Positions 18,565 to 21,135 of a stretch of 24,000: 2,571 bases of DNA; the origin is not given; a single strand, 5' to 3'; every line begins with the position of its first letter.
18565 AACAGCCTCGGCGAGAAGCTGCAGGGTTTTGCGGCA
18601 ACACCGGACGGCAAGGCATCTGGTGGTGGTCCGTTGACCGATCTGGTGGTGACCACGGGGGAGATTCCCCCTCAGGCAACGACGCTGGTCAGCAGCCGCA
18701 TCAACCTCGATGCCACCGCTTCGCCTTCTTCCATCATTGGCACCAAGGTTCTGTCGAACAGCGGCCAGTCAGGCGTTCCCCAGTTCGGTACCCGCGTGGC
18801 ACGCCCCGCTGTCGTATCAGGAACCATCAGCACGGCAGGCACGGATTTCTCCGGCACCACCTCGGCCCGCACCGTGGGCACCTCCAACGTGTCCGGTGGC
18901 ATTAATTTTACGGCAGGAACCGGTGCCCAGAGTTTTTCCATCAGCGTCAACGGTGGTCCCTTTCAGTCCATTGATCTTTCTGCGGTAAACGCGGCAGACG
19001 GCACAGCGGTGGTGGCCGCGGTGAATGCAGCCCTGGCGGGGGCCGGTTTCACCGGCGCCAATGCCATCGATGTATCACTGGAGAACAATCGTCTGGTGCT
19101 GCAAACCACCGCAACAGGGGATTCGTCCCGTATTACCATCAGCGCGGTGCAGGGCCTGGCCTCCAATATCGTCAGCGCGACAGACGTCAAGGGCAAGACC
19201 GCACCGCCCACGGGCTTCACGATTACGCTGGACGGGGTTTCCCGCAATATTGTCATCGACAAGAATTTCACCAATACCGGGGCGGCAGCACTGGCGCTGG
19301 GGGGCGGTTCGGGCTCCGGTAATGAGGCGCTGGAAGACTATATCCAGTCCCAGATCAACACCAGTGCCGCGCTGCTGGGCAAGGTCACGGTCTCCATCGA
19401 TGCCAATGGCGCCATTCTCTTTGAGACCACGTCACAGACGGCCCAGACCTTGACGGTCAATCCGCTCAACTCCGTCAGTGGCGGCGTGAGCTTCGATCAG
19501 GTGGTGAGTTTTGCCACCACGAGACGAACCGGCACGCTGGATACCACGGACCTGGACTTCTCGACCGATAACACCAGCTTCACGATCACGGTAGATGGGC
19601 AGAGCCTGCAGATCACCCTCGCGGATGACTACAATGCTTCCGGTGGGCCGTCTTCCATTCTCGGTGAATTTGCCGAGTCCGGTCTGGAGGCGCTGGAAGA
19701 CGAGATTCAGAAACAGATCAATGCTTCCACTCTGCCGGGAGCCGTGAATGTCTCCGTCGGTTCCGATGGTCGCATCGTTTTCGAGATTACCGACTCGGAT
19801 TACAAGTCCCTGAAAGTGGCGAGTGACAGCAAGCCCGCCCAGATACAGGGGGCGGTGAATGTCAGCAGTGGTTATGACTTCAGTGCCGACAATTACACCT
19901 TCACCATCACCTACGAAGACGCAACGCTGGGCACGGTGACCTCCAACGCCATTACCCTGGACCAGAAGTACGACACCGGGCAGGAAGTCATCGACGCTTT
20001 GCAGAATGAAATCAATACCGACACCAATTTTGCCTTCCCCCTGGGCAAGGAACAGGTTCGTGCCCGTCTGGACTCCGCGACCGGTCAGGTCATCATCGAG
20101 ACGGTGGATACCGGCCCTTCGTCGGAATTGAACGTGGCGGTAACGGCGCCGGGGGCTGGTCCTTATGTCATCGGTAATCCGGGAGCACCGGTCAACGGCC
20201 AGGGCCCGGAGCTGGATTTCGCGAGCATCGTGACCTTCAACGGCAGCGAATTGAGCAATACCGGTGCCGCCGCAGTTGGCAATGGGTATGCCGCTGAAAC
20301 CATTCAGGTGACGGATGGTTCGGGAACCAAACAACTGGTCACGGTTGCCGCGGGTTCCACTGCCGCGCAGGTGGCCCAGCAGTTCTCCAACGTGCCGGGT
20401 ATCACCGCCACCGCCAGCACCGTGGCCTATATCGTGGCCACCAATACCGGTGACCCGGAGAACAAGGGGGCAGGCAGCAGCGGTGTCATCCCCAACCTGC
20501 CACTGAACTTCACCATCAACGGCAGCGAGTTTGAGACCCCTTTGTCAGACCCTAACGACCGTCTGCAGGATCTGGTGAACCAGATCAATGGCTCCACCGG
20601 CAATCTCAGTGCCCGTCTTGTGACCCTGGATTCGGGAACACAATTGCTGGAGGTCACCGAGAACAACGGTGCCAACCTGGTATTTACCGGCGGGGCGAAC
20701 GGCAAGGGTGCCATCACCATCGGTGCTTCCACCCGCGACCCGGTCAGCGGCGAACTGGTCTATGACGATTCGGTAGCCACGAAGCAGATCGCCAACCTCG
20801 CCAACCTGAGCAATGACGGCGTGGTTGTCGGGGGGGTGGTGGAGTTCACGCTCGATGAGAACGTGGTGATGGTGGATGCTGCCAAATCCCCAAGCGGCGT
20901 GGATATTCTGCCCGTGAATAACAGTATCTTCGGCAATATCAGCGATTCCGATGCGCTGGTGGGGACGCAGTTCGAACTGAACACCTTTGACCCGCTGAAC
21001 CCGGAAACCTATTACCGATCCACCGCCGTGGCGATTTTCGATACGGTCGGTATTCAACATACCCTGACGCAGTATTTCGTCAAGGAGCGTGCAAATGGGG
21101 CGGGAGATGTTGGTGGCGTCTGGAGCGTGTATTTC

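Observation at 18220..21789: Giant flagellar hook protein: ~750-aa insertion of tandem IN-motif-like modules inside FlgE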

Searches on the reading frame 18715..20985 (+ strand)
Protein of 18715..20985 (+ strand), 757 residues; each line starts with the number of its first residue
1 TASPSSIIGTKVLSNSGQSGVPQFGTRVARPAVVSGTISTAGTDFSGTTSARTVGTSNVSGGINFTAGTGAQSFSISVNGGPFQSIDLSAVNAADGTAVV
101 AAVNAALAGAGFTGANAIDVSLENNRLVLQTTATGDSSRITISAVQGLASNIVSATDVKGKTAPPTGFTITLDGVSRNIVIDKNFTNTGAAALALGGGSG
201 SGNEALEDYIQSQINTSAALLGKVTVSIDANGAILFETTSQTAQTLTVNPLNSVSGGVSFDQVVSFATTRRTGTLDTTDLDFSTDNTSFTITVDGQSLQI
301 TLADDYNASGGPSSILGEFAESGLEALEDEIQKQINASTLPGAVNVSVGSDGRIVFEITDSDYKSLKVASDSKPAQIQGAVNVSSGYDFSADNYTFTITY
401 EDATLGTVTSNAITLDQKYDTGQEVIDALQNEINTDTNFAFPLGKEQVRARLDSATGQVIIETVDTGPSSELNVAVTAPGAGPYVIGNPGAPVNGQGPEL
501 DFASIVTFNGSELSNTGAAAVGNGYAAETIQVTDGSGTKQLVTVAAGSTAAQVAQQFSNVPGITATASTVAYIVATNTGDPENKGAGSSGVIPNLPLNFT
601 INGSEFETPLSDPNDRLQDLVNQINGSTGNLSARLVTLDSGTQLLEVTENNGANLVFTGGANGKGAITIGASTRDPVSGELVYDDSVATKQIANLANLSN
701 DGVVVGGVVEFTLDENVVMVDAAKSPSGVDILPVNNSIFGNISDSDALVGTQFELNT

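Call 9: search_solved_structures(query=window:18715-20985:+, max_evalue=10, show_alignments=2)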
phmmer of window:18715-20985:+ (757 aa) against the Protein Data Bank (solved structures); distinct sequences matched with E-value up to 10: 2.
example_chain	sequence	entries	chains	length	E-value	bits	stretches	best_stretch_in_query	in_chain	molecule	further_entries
2nyi_A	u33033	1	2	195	0.72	11.5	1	70-170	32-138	unknown protein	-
9s6p_A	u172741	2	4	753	3.2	9.3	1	50-93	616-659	Photosystem I P700 chlorophyll a apoprotein A1 | Photosystem I protein PsaA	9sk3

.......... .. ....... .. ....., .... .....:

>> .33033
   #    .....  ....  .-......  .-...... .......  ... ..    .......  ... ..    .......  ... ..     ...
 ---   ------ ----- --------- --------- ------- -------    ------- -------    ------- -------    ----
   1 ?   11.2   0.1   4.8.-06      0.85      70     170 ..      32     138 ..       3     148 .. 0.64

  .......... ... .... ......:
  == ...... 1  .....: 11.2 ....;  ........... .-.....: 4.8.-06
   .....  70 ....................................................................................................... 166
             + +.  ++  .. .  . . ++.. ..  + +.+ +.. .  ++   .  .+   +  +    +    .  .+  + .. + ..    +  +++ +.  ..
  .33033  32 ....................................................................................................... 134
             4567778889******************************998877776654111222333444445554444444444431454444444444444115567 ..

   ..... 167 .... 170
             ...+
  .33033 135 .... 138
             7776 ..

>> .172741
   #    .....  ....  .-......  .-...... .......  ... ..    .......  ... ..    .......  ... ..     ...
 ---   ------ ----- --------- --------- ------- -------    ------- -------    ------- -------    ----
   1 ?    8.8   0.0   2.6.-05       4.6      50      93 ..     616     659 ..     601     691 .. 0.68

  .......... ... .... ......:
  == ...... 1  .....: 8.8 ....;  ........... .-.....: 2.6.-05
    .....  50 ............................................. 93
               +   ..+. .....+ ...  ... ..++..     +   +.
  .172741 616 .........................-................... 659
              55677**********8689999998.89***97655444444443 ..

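Call 10: find_homologous_proteins(query=window:18715-20985:+, max_evalue=0.001)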
Query window:18715-20985:+ (757 aa): 49 proteins with E <= 0.001 among 8000 candidates.
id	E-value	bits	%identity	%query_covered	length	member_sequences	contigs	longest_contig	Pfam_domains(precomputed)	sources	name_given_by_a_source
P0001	0.0e+0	1559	100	100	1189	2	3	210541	PF06429.19,PF00460.26,PF22692.2,PF07559.20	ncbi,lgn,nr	ncbi:MAG: flagellar hook-basal body complex protein [Pseudomonadales bacterium]|nr:flagellar hook-ba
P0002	0.0e+0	1325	85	100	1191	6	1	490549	PF06429.19,PF00460.26,PF22692.2,PF07559.20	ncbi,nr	ncbi:MAG: flagellar hook-basal body complex protein [Pseudomonadales bacterium]|nr:flagellar hook-ba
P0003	0.0e+0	1165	75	100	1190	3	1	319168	PF06429.19,PF00460.26,PF22692.2,PF07559.20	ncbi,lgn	-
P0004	0.0e+0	1098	72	100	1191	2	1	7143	PF06429.19,PF00460.26,PF22692.2,PF07559.20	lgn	-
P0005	0.0e+0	1077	71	100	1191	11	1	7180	PF06429.19,PF00460.26,PF22692.2,PF07559.20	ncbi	-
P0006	0.0e+0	1067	70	100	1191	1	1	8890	PF06429.19,PF00460.26,PF22692.2,PF07559.20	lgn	-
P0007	0.0e+0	1067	70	100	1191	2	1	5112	PF06429.19,PF00460.26,PF22692.2,PF07559.20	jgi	-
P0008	0.0e+0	1063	70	100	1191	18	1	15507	PF06429.19,PF00460.26,PF22692.2,PF07559.20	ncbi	-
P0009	0.0e+0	1053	70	100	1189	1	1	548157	PF06429.19,PF00460.26,PF22692.2,PF07559.20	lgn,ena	-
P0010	0.0e+0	1042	69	100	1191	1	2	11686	PF06429.19,PF00460.26,PF22692.2,PF07559.20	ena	-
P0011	0.0e+0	1040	70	100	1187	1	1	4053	PF06429.19,PF00460.26,PF22692.2,PF07559.20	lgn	-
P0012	0.0e+0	1035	68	100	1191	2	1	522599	PF06429.19,PF00460.26,PF22692.2,PF07559.20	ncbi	-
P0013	0.0e+0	1033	70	100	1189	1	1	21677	PF06429.19,PF00460.26,PF22692.2,PF07559.20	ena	-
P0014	0.0e+0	1015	68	100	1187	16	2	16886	PF06429.19,PF00460.26,PF22692.2,PF07559.20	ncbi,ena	-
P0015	2.0e-291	987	66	100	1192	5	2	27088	PF06429.19,PF00460.26,PF22692.2,PF07559.20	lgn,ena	-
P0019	4.8e-276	936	65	100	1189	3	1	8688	PF06429.19,PF00460.26,PF22692.2,PF07559.20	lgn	-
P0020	2.4e-275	934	64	100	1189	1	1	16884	PF06429.19,PF00460.26,PF22692.2,PF07559.20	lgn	-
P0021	7.9e-251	852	60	100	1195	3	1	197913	PF06429.19,PF00460.26,PF22692.2,PF07559.20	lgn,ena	-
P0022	6.3e-238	810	56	100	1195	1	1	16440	PF06429.19,PF00460.26,PF22692.2,PF07559.20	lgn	-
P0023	1.7e-235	802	56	100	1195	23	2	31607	PF06429.19,PF00460.26,PF22692.2,PF07559.20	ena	-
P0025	5.1e-219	747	54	100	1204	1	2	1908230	PF06429.19,PF00460.26,PF22692.2,PF07559.20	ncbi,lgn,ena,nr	ncbi:MAG: flagellar hook-basal body complex protein [Pseudomonadales bacterium]|nr:flagellar hook-ba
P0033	1.8e-211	722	54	100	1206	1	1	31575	PF06429.19,PF00460.26,PF22692.2,PF07559.20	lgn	-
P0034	1.0e-210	720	53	100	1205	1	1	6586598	PF06429.19,PF00460.26,PF22692.2,PF07559.20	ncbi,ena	-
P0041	7.6e-189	648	49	100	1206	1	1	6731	PF06429.19,PF00460.26,PF22692.2,PF07559.20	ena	-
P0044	8.0e-181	621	49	100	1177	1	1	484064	PF06429.19,PF00460.26,PF22692.2,PF07559.20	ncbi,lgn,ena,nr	ncbi:MAG: flagellar hook-basal body complex protein [Pseudohongiellaceae bacterium]|nr:flagellar hoo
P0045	6.3e-174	598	49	100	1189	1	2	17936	PF06429.19,PF00460.26,PF22692.2,PF07559.20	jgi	-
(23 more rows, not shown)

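Call 30: find_encoding_contigs(protein=P0001, flank=10000, max_places=3)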
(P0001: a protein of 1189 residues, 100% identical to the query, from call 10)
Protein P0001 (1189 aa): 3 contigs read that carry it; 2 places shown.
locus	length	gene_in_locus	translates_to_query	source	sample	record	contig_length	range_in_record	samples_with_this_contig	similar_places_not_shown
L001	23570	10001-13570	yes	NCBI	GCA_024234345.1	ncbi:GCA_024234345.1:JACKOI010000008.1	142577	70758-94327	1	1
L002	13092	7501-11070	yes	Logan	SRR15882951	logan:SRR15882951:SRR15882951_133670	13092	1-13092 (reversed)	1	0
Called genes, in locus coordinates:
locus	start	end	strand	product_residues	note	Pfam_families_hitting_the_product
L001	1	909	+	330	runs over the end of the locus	PF02322:Cyt_bd_oxida_II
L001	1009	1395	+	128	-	PF04828:GFA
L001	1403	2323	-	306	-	-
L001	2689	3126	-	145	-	PF00847:AP2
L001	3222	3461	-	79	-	-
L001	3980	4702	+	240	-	PF00535:Glycos_transf_2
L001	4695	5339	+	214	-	PF09837:DUF2064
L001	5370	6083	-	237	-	PF07317:PilZN, PF07238:PilZ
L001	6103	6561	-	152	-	PF05130:FlgN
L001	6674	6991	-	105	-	PF04316:FlgM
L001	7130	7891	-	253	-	PF17656:ChapFlgA_N, PF08666:SAF, PF13144:ChapFlgA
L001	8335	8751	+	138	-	PF00460:Flg_bb_rod (weak)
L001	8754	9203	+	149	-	PF00460:Flg_bb_rod (weak), PF06429:Flg_bbr_C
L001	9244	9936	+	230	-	PF03963:FlgD, PF13861:FLgD_tudor, PF13860:FlgD_ig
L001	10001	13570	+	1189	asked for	PF00460:Flg_bb_rod, PF22692:LlgE_F_G_D1, PF07559:FlgE_D2, PF06429:Flg_bbr_C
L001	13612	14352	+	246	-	PF00460:Flg_bb_rod (weak), PF22692:LlgE_F_G_D1, PF06429:Flg_bbr_C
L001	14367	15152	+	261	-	PF00460:Flg_bb_rod (weak), PF22692:LlgE_F_G_D1, PF06429:Flg_bbr_C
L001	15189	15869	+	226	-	PF02107:FlgH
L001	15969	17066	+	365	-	PF02119:FlgI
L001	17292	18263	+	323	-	PF10135:Rod-binding, PF01832:Glucosaminidase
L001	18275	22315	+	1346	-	PF22638:FlgK_D1, PF21158:flgK_1st_1 (weak), PF06429:Flg_bbr_C (weak)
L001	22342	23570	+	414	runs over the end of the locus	PF00669:Flagellin_N, PF00700:Flagellin_C (weak)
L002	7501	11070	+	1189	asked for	PF00460:Flg_bb_rod, PF22692:LlgE_F_G_D1, PF07559:FlgE_D2, PF06429:Flg_bbr_C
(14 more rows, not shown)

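Call 35: search_protein_families(library=pfam, proteins=[L001:18275-22312:+], max_evalue=0.1)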
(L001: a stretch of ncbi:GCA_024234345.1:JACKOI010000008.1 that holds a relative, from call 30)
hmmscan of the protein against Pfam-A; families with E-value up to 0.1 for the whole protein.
L001:18275-22312:+ (1346 aa): 4 families
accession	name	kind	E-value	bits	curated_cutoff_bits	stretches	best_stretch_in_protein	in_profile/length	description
PF22638.1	FlgK_D1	-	2e-65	221.1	28.6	1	92-326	1-233/233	Flagellar hook-associated protein FlgK helical domain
PF21158.3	flgK_1st_1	-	5.3e-08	33.2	24.2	1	352-426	12-81/81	Flagellar hook-associated protein 1, D2-like domain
PF06429.18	Flg_bbr_C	-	6.8e-07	29.1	23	1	1308-1346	8-46/46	Flagellar basal body rod FlgEFG protein C-terminal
PF00460.25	Flg_bb_rod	-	4.6e-05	23.7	20.7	1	5-34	1-30/31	Flagella basal body rod protein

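Call 47: find_homologous_proteins(query=L001:18275-22312:+, max_evalue=1e-10)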
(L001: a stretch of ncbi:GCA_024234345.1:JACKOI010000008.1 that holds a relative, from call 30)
Query L001:18275-22312:+ (1346 aa): 455 proteins with E <= 1e-10 among 8000 candidates; the best 120 are listed.
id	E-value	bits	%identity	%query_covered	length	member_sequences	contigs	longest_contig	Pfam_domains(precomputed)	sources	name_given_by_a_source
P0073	0.0e+0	2855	100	100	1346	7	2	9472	PF21158.4,PF06429.19,PF22638.2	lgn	-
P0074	0.0e+0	2705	94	100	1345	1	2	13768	PF21158.4,PF06429.19,PF00460.26,PF22638.2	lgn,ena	-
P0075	0.0e+0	2436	84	100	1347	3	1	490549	PF21158.4,PF06429.19,PF00460.26,PF22638.2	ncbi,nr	ncbi:MAG: flagellar hook-associated protein FlgK [Pseudomonadales bacterium]|nr:flagellar hook-assoc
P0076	0.0e+0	2042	71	100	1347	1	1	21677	PF21158.4,PF06429.19,PF22638.2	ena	-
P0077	0.0e+0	2037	70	100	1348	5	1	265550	PF21158.4,PF06429.19,PF00460.26,PF22638.2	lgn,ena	-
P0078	0.0e+0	2037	71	100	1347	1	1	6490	PF21158.4,PF06429.19,PF00460.26,PF22638.2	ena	-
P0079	0.0e+0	2036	70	100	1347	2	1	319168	PF21158.4,PF06429.19,PF22638.2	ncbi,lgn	-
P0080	0.0e+0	2027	70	100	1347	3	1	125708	PF21158.4,PF06429.19,PF00460.26,PF22638.2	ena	-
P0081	0.0e+0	2025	70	100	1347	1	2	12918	PF21158.4,PF06429.19,PF00460.26,PF22638.2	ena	-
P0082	0.0e+0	2023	70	100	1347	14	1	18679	PF21158.4,PF06429.19,PF22638.2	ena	-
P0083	0.0e+0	2017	70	100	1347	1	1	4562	PF21158.4,PF06429.19,PF00460.26,PF22638.2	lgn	-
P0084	0.0e+0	2016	70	100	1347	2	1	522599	PF21158.4,PF06429.19,PF00460.26,PF22638.2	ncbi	-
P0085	0.0e+0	1996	69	100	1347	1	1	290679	PF21158.4,PF06429.19,PF22638.2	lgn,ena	-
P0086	0.0e+0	1990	69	100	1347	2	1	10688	PF21158.4,PF06429.19,PF22638.2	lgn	-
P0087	0.0e+0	1950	68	100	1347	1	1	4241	PF21158.4,PF06429.19,PF00460.26,PF22638.2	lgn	-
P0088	0.0e+0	1929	68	100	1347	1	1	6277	PF21158.4,PF06429.19,PF00460.26,PF22638.2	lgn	-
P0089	0.0e+0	1886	66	100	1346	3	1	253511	PF21158.4,PF06429.19,PF22638.2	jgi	-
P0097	0.0e+0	1581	60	76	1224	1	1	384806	PF21158.4,PF06429.19,PF22638.2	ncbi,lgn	ncbi:MAG: flagellar hook-associated protein FlgK [Pseudomonadota bacterium]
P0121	0.0e+0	1248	48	100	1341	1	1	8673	PF21158.4,PF06429.19,PF00460.26,PF22638.2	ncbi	-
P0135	2.8e-275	935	50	53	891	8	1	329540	PF21158.4,PF06429.19,PF22638.2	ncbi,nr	ncbi:flagellar hook-associated protein FlgK [Gammaproteobacteria bacterium LSUCC0112]|nr:flagellar h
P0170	5.1e-252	858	46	53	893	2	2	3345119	PF21158.4,PF06429.19,PF22638.2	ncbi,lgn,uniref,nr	ncbi:flagellar hook-associated protein FlgK [Pseudohongiella spirulinae]|uniref:Flagellar hook-assoc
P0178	2.1e-201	690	41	59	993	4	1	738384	PF21158.4,PF06429.19,PF00460.26,PF22638.2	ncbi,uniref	ncbi:flagellar hook-associated protein FlgK [Bacterioplanoides pacificum]|uniref:Flagellar hook-asso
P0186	5.5e-198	679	41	58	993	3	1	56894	PF06429.19,PF22638.2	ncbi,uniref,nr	ncbi:flagellar hook-associated protein FlgK [Thalassolituus marinus]|uniref:Flagellar hook-associate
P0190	3.6e-196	673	41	58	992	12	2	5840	PF21158.4,PF06429.19,PF22638.2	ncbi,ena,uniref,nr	ncbi:flagellar hook-associated protein FlgK [Oleispira antarctica]|uniref:Flagellar hook-associated 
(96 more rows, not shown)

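Call 48: find_encoding_contigs(protein=P0075, flank=10000, max_places=1)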
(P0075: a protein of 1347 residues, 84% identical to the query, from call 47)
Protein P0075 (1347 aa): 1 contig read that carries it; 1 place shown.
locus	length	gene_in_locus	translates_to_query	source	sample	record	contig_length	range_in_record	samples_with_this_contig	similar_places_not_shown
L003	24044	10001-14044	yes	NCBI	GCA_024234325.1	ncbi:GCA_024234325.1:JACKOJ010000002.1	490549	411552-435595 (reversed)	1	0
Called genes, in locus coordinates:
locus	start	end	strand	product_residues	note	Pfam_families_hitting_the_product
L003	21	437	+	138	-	PF00460:Flg_bb_rod (weak)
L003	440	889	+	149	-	PF00460:Flg_bb_rod (weak), PF06429:Flg_bbr_C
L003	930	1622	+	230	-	PF03963:FlgD, PF13861:FLgD_tudor, PF13860:FlgD_ig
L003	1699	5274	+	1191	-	PF00460:Flg_bb_rod, PF22692:LlgE_F_G_D1, PF07559:FlgE_D2, PF06429:Flg_bbr_C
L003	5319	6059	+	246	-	PF00460:Flg_bb_rod (weak), PF22692:LlgE_F_G_D1, PF06429:Flg_bbr_C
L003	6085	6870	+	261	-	PF00460:Flg_bb_rod (weak), PF22692:LlgE_F_G_D1, PF06429:Flg_bbr_C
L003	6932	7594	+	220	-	PF02107:FlgH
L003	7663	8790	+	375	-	PF02119:FlgI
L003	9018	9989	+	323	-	PF10135:Rod-binding, PF01832:Glucosaminidase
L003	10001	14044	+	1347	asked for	PF00460:Flg_bb_rod (faint), PF22638:FlgK_D1, PF21158:flgK_1st_1 (weak), PF06429:Flg_bbr_C (weak)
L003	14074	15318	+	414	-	PF00669:Flagellin_N, PF00700:Flagellin_C (weak)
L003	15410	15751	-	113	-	PF05400:FliT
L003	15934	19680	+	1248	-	PF00669:Flagellin_N, PF07196:Flagellin_IN (faint), PF00700:Flagellin_C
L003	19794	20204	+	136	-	PF03646:FlaG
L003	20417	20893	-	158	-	PF03473:MOSC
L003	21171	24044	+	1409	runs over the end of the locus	PF02465:FliD_N, PF07196:Flagellin_IN (weak), PF07195:FliD_C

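Call 49: find_encoding_contigs(protein=P0170, flank=10000, max_places=1)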
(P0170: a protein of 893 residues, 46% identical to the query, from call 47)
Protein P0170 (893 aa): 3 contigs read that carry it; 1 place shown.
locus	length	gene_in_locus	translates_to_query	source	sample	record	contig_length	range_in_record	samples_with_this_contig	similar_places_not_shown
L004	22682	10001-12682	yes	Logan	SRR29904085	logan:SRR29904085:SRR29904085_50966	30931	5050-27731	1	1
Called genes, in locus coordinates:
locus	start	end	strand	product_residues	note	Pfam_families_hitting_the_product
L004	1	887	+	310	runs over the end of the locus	PF01584:CheW, PF00072:Response_reg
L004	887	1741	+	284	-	PF03705:CheR_N, PF01739:CheR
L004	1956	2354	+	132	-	PF00460:Flg_bb_rod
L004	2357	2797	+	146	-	PF00460:Flg_bb_rod (weak), PF06429:Flg_bbr_C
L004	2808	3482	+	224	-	PF03963:FlgD, PF13861:FLgD_tudor, PF13860:FlgD_ig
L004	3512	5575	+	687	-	PF00460:Flg_bb_rod, PF22692:LlgE_F_G_D1, PF07559:FlgE_D2, PF06429:Flg_bbr_C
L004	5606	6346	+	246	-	PF00460:Flg_bb_rod, PF22692:LlgE_F_G_D1, PF06429:Flg_bbr_C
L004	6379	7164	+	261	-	PF00460:Flg_bb_rod, PF22692:LlgE_F_G_D1, PF06429:Flg_bbr_C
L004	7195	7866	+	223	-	PF02107:FlgH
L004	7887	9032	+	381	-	PF02119:FlgI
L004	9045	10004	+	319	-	PF10135:Rod-binding, PF01832:Glucosaminidase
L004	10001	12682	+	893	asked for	PF22638:FlgK_D1, PF21158:flgK_1st_1, PF06429:Flg_bbr_C (weak)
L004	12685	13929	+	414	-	PF00669:Flagellin_N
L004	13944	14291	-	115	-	PF05400:FliT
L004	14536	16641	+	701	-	PF00669:Flagellin_N, PF07196:Flagellin_IN (faint), PF00700:Flagellin_C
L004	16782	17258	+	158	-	PF03646:FlaG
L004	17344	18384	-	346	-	-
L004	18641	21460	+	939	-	PF02465:FliD_N, PF07195:FliD_C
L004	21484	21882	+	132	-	PF02561:FliS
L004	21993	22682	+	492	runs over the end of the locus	PF06490:FleQ, PF00158:Sigma54_activat, PF14532:Sigma54_activ_2, PF07728:AAA_5 (faint), PF25601:AAA_lid_14, PF18024:HTH_50 (weak), PF02954:HTH_8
